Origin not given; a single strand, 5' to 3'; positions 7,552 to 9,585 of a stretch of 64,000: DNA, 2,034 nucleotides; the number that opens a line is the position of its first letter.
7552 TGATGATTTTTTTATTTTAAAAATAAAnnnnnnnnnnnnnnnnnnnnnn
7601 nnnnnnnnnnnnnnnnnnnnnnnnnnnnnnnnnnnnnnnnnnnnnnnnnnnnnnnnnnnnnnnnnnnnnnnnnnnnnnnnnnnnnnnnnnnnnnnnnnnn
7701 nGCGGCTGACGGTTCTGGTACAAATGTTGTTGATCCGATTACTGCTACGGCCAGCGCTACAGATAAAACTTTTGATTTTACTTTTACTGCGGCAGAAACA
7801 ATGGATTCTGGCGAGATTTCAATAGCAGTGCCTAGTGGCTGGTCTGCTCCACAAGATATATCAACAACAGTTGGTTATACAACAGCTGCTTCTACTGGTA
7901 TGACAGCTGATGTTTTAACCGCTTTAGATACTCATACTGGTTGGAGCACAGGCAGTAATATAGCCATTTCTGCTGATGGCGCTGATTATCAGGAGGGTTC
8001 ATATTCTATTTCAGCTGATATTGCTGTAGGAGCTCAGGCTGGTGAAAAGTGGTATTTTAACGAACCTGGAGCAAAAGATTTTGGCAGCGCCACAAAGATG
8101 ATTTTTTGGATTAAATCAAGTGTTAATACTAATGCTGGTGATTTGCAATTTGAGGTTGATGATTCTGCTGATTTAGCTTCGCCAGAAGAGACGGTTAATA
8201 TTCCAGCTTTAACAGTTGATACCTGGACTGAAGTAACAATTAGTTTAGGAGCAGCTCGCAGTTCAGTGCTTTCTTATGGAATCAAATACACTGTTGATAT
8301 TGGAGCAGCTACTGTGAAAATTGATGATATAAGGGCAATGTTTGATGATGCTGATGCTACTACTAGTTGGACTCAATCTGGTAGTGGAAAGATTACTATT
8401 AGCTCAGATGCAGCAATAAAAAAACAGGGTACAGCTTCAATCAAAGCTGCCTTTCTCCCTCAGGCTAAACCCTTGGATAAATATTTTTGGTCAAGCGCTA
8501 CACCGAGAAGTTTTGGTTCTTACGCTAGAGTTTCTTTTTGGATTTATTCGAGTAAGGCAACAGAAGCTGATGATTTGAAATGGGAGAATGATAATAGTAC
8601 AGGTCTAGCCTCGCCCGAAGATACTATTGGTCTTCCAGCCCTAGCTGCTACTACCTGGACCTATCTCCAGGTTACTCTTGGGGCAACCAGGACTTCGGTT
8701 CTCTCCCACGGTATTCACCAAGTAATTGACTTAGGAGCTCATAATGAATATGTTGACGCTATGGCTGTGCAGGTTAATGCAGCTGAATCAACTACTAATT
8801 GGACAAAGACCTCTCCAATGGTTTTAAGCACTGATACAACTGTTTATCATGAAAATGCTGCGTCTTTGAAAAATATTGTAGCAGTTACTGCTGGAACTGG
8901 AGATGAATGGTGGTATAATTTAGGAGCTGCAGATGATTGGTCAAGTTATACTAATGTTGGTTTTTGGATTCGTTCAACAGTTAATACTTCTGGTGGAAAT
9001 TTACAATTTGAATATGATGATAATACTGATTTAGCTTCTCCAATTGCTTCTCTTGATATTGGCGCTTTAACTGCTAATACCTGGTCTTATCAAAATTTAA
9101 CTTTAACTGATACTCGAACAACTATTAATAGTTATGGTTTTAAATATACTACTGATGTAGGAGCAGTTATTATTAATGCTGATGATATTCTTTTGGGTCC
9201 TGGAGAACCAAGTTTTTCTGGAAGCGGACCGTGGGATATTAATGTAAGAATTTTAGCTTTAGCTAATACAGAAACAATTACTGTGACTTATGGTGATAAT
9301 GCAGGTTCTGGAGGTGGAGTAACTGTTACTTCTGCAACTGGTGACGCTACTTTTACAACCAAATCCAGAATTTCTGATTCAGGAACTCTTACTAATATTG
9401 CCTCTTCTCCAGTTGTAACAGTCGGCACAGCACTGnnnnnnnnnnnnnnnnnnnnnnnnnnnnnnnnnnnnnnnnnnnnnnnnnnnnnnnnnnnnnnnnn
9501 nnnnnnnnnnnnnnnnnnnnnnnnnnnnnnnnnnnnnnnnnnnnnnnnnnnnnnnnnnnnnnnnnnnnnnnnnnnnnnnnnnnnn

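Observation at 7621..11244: Giant secreted protein: three tandem ~125-aa repeats, Cys-rich 'HADPT' module and C-terminal LamG-like lectin domain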

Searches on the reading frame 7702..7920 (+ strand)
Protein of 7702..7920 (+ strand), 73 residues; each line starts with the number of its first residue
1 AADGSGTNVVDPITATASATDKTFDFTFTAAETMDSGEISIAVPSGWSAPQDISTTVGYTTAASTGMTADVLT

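Call 12: search_protein_families(library=pfam, proteins=[window:7702-7920:+], max_evalue=10)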
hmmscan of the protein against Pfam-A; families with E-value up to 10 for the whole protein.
window:7702-7920:+ (73 aa): 1 family
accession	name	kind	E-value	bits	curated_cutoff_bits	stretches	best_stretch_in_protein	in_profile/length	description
PF17735.7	BslA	-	0.0072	16.7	38.7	1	12-51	5-43/121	Biofilm surface layer A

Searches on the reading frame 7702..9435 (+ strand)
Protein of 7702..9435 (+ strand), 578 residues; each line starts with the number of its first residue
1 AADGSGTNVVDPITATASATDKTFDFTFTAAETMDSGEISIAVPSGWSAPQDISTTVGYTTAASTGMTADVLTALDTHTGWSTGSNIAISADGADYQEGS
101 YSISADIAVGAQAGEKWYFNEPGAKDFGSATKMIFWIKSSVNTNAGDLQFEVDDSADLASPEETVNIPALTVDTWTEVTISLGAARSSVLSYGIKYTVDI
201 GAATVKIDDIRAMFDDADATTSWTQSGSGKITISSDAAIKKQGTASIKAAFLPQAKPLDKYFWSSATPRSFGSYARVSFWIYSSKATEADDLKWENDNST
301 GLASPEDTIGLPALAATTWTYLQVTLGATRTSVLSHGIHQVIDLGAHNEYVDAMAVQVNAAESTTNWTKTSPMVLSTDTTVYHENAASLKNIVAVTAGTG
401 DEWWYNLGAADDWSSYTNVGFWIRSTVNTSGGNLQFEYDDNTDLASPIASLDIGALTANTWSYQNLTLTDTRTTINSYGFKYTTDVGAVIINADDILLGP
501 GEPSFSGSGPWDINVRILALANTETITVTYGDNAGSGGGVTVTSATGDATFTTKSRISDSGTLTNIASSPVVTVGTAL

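Call 28: predict_structure(alignment_id=A1)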
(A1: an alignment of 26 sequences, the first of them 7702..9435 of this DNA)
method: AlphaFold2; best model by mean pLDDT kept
length: 578 residues; sequences in the alignment: 26
mean_pLDDT: 86.2   pTM: 0.58
mean pLDDT of the five models: 86.2, 86.2, 86.2, 85.6, 83.7
residues with pLDDT >= 90: 270; 70-90: 259; 50-70: 46; < 50: 3
segments of 3 or more residues with pLDDT < 50: none
pLDDT, mean of each block of 10 residues (from residue 1): 78 90 92 90 89 84 92 59 76 72 79 85 78 93 95 88 94 94 86 92 89 89 86 94 92 87 91 83 93 92 88 91 73 90 93 87 69 73 81 79 81 89 94 95 90 96 94 89 89 90 73 90 95 75 89 80 83 86
secondary structure, 60 per line:
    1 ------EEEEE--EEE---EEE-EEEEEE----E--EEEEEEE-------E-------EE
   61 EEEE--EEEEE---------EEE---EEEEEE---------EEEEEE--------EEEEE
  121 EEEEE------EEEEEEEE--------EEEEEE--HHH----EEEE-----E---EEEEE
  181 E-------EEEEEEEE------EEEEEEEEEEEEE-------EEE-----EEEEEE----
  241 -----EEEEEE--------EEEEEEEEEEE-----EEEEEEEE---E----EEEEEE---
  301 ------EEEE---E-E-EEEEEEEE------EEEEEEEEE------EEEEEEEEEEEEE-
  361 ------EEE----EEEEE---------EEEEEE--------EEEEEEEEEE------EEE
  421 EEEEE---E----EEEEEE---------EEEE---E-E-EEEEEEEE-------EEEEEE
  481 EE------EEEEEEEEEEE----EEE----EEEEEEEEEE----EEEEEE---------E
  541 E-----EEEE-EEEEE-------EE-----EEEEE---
elements in order: E7-11 E14-16 E20-22 E24-29 E37-43 E59-64 E67-71 E81-83 E87-92 E102-107 E116-125 E132-139 E148-153 E163-166 E176-181 E189-196 E203-215 E223-225 E231-236 E246-251 E260-270 E276-283 E292-297 E307-310 E318-325 E332-340 E347-359 E367-369 E374-378 E388-393 E402-411 E418-425 E434-439 E449-452 E460-467 E475-482 E489-499 E504-506 E511-520 E525-530 E547-550 E552-556 E571-575

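Call 56: search_protein_representatives(protein=window:7702-9435:+)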
Query: 578 residues. Proteins with E-value up to 0.001 (for the whole library): 1002; up to 1e-10: 482; up to 1e-30: 94. The best 150 are listed.
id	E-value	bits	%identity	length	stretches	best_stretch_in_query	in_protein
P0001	0.0e+00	1243.9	100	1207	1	1-578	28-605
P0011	8.7e-152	523.2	51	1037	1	1-574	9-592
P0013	4.2e-147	507.7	49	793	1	1-575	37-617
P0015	4.1e-144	497.9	49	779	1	1-573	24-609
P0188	2.2e-141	488.9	49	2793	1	1-574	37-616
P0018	2.4e-141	488.7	48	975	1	1-575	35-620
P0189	8.0e-139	480.4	47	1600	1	1-574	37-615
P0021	1.1e-138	480.0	45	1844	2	1-575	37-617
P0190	3.9e-138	478.1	47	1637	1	1-573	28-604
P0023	8.0e-131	454.0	44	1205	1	2-576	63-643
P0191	2.4e-115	402.9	48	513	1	1-477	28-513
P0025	1.4e-111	390.4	45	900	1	1-576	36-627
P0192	1.6e-110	387.0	45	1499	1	88-574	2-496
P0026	7.4e-92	325.4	42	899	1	1-575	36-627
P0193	4.1e-89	316.3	82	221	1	1-188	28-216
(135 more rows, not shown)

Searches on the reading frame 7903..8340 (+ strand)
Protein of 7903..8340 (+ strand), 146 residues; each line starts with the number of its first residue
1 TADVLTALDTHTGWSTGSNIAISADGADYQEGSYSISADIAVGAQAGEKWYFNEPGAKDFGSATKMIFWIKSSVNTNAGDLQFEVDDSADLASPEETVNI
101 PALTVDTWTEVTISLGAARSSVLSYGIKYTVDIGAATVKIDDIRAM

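Call 12: search_protein_families(library=pfam, proteins=[window:7903-8340:+], max_evalue=10)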
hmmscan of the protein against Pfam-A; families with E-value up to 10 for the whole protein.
window:7903-8340:+ (146 aa): 0 families

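Call 46: search_protein_families(library=phrogs, proteins=[window:7903-8340:+], max_evalue=0.001)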
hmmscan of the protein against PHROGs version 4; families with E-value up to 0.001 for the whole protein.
window:7903-8340:+ (146 aa): 0 families

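Call 76: search_solved_structures(query=A4, max_evalue=10, show_alignments=1)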
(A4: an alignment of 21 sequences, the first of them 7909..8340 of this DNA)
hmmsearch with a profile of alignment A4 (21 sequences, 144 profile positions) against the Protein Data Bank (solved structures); distinct sequences matched with E-value up to 10: 1.
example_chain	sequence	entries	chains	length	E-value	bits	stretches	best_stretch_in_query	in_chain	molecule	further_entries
8bgk_B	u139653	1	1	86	0.9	12.6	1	105-132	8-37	Cg-BigDef5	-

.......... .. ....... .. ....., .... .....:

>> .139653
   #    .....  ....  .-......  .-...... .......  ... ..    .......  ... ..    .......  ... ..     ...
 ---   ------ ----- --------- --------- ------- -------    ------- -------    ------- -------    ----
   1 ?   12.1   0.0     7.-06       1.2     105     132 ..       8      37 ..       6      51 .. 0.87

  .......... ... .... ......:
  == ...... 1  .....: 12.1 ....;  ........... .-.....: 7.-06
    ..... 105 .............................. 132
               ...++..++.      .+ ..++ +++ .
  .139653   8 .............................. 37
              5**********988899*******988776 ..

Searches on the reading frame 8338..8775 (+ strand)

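Call 12: search_protein_families(library=pfam, proteins=[window:8338-8775:+], max_evalue=10)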
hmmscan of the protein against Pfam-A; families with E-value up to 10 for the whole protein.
window:8338-8775:+ (146 aa): 3 families
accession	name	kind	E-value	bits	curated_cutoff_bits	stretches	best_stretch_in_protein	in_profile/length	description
PF09092.17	Lyase_N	-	0.036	14.4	26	1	2-86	7-91/166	Lyase, N terminal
PF08481.16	GBS_Bsp-like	-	0.042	14.3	31.6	1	13-63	6-56/92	GBS Bsp-like repeat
PF18407.7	GNAT_like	-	0.18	12.5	26.3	1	97-108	24-35/61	GCN5-related N-acetyltransferase like domain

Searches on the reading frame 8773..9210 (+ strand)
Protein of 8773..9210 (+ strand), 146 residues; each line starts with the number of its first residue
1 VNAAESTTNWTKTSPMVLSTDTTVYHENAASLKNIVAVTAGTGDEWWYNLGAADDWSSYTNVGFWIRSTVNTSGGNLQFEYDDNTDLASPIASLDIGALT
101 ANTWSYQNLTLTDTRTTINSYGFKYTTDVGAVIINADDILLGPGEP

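Call 12: search_protein_families(library=pfam, proteins=[window:8773-9210:+], max_evalue=10)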
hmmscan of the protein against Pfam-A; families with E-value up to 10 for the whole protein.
window:8773-9210:+ (146 aa): 1 family
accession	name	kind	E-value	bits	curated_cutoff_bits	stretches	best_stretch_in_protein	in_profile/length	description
PF15283.12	DUF4595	-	0.069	13.5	34.2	1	76-129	76-130/202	Domain of unknown function (DUF4595) with porin-like fold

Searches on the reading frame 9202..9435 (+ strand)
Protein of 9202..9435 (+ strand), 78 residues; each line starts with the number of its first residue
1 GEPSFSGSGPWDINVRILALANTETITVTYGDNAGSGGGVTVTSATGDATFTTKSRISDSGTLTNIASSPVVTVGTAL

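Call 12: search_protein_families(library=pfam, proteins=[window:9202-9435:+], max_evalue=10)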
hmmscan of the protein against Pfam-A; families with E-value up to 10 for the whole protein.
window:9202-9435:+ (78 aa): 1 family
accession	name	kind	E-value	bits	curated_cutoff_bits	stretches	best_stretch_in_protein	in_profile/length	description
PF13665.11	Tox-PAAR-like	-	0.019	15.5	31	1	22-56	49-83/108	Toxin PAAR-like domain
